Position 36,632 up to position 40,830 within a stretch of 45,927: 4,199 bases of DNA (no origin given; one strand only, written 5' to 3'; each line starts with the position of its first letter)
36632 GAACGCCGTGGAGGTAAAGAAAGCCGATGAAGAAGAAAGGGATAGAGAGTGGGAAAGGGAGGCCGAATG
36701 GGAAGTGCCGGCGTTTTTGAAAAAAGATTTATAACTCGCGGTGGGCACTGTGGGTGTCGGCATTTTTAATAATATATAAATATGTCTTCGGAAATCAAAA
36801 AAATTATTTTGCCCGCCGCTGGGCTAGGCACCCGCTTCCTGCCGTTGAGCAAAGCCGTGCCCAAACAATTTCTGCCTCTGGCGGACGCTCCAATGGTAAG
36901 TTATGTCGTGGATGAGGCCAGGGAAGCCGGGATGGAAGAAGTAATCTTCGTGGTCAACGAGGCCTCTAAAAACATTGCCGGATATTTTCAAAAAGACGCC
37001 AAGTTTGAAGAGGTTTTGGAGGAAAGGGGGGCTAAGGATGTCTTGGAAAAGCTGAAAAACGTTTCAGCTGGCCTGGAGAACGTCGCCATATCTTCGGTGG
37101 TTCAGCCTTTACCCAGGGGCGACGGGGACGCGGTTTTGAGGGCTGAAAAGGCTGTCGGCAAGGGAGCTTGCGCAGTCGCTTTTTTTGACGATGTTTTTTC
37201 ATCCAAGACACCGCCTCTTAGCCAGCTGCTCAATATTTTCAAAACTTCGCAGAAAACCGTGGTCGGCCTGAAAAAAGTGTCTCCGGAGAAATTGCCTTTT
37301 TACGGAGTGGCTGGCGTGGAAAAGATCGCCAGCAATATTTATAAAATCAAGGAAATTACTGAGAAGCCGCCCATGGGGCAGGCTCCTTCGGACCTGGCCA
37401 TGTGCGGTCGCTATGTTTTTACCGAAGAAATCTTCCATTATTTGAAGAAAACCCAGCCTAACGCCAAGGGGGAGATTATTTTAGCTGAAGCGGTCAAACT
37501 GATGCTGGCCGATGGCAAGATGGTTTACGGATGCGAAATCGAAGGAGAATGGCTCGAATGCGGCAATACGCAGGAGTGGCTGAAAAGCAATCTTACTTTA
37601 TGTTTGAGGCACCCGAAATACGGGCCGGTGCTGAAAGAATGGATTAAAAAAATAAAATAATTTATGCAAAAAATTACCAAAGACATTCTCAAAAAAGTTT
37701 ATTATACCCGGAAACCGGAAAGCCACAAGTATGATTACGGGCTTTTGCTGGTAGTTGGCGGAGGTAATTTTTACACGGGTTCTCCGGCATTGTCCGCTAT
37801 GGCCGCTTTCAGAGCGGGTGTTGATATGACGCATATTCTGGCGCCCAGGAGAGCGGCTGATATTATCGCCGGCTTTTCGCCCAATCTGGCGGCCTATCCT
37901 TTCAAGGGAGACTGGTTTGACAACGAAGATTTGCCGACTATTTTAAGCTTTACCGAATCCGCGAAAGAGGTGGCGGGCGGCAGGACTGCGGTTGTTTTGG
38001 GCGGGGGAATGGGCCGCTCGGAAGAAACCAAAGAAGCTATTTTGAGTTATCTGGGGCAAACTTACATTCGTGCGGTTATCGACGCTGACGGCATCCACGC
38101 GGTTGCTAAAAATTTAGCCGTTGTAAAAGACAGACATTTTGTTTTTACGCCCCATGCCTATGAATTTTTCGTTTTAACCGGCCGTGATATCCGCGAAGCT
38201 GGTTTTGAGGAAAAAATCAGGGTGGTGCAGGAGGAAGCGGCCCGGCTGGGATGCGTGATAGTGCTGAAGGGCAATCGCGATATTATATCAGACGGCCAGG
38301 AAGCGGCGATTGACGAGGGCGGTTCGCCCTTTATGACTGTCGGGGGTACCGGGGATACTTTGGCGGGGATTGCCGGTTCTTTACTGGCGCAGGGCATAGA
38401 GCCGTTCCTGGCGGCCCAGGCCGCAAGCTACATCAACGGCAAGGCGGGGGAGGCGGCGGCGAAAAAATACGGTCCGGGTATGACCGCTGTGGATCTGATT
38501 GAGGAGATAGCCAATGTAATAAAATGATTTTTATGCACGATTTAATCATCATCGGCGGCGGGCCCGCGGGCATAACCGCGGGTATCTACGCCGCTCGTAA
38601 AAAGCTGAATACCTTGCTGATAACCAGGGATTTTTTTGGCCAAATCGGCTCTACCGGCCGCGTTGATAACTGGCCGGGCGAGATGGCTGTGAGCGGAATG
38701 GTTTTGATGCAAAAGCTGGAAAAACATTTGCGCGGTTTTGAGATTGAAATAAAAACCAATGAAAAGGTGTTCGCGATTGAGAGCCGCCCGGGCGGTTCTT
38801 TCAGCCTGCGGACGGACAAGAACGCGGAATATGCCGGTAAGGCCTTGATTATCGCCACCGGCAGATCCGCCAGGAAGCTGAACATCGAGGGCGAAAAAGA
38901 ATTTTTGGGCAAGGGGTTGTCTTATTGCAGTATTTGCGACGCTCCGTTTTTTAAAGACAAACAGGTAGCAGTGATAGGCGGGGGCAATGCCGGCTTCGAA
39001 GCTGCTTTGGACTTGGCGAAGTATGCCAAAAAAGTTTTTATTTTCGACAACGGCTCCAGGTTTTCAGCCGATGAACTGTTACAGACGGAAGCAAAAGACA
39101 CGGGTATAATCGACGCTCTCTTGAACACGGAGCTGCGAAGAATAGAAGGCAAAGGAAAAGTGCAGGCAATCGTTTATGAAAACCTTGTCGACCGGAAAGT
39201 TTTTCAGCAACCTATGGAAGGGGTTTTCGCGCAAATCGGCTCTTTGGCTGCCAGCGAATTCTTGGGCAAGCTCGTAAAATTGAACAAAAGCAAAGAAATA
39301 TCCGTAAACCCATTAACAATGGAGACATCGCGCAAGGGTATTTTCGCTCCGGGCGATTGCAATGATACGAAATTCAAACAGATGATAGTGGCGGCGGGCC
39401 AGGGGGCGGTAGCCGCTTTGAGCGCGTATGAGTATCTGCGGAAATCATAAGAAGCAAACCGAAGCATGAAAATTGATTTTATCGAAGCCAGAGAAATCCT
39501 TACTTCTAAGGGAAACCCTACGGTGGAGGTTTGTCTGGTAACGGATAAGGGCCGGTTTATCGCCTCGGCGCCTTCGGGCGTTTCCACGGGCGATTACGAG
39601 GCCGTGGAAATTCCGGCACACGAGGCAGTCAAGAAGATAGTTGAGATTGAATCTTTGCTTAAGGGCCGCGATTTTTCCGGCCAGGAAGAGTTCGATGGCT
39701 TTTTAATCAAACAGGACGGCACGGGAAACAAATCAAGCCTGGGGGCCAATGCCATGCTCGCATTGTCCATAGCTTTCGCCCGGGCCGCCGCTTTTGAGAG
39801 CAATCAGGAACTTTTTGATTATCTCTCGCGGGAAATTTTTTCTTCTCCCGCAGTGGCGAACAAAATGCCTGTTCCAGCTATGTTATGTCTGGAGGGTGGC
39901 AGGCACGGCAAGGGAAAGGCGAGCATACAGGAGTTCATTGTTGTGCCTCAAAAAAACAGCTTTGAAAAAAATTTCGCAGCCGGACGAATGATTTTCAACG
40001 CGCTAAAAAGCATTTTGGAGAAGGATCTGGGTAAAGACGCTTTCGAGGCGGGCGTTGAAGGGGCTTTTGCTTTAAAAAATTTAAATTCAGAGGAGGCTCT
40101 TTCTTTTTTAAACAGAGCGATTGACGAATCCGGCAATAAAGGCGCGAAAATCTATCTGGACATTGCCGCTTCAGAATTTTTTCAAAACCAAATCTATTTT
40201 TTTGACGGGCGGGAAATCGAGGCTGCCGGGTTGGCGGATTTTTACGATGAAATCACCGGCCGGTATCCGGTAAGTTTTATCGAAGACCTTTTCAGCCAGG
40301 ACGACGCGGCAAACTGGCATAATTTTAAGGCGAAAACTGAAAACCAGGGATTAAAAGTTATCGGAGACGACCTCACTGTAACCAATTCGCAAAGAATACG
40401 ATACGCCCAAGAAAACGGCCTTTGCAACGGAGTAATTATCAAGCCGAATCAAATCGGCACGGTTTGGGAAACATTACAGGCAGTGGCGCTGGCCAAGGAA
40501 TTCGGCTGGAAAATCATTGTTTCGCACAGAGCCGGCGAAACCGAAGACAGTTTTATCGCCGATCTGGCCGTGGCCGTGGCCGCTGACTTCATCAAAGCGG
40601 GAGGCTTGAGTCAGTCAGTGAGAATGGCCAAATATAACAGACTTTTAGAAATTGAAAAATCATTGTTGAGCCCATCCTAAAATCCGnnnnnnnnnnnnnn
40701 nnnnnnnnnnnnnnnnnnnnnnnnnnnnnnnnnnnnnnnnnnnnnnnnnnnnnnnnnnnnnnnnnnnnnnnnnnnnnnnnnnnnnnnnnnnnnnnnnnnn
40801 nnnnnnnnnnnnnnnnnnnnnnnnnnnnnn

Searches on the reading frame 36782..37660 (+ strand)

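Call 70: search_protein_families(library=pfam, proteins=[window:36782-37660:+], max_evalue=0.00001)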
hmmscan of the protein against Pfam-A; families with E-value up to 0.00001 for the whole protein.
window:36782-37660:+ (292 aa): 2 families
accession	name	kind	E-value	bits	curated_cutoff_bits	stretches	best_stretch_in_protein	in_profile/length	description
PF00483.29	NTP_transferase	-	2.2e-29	103.2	21.2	1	7-270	2-239/245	Nucleotidyl transferase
PF12804.13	NTP_transf_3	-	1.6e-06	28.9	27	1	10-63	3-49/160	MobA-like NTP transferase domain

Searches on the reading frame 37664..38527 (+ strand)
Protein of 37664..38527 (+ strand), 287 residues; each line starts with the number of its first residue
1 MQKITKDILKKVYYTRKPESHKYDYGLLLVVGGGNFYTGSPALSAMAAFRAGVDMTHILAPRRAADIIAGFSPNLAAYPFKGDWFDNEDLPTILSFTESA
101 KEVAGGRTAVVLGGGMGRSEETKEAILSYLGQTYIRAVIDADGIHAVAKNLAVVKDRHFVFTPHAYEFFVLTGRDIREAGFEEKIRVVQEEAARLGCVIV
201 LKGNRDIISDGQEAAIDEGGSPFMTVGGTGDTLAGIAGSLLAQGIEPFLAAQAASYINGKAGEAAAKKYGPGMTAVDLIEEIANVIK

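Call 70: search_protein_families(library=pfam, proteins=[window:37664-38527:+], max_evalue=0.00001)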
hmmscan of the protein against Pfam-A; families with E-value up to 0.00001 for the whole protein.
window:37664-38527:+ (287 aa): 2 families
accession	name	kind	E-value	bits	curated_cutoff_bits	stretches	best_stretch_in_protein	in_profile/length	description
PF01256.23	Carb_kinase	-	3.4e-48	164.7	27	1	28-283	1-241/242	NAD(P)H-hydrate dehydratase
PF02110.20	HK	-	1.1e-11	45.1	27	1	173-286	130-245/247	Hydroxyethylthiazole kinase family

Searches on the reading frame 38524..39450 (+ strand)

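Call 70: search_protein_families(library=pfam, proteins=[window:38524-39450:+], max_evalue=0.00001)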
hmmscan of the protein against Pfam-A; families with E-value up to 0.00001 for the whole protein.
window:38524-39450:+ (308 aa): 10 families
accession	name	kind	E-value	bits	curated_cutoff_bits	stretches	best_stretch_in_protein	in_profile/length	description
PF07992.20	Pyr_redox_2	-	2.2e-39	136.1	26.1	1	6-294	2-291/291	Pyridine nucleotide-disulphide oxidoreductase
PF13738.12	Pyr_redox_3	-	6.5e-31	108.1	30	1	56-277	78-305/305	Pyridine nucleotide-disulphide oxidoreductase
PF03486.20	HI0933_like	-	1.9e-15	57.4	50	0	147-180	2-35/244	HI0933-like protein Rossmann domain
PF00070.33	Pyr_redox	-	2.7e-14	53.9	22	1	148-219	2-80/82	Pyridine nucleotide-disulphide oxidoreductase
PF01134.28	GIDA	-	8e-14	51.9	22.1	0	6-36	1-31/391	Glucose inhibited division protein A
PF01266.30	DAO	-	6.3e-13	49.4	27.9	0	6-46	1-41/353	FAD dependent oxidoreductase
PF00890.30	FAD_binding_2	-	3e-11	43.6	20.4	0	6-37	1-32/414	FAD binding domain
PF12831.13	FAD_oxidored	-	1.7e-10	41.2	27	1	6-36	1-31/416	FAD dependent oxidoreductase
PF01946.23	Thi4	-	1.8e-09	37.6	26.2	1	4-84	17-92/235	Thi4 family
PF13450.12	NAD_binding_8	-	4.4e-08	33.7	21.9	0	9-47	1-40/68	NAD(P)-binding Rossmann-like domain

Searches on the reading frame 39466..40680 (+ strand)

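Call 6: search_protein_families(library=pfam, proteins=[window:39466-40680:+], max_evalue=0.01)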
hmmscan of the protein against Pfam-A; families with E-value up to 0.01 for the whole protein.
window:39466-40680:+ (404 aa): 4 families
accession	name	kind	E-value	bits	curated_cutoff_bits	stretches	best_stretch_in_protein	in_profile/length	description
PF00113.28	Enolase_C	-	3.7e-75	253.4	21.5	1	133-400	3-281/296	Enolase, C-terminal TIM barrel domain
PF03952.21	Enolase_N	-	5.1e-32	111.2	35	1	3-120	1-131/131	Enolase, N-terminal domain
PF13378.12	MR_MLE_C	-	5.5e-05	23.4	29.4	1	267-377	70-175/219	Enolase C-terminal domain-like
PF07476.17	MAAL_C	-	0.00098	18.8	27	1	292-374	136-217/249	Methylaspartate ammonia-lyase C-terminus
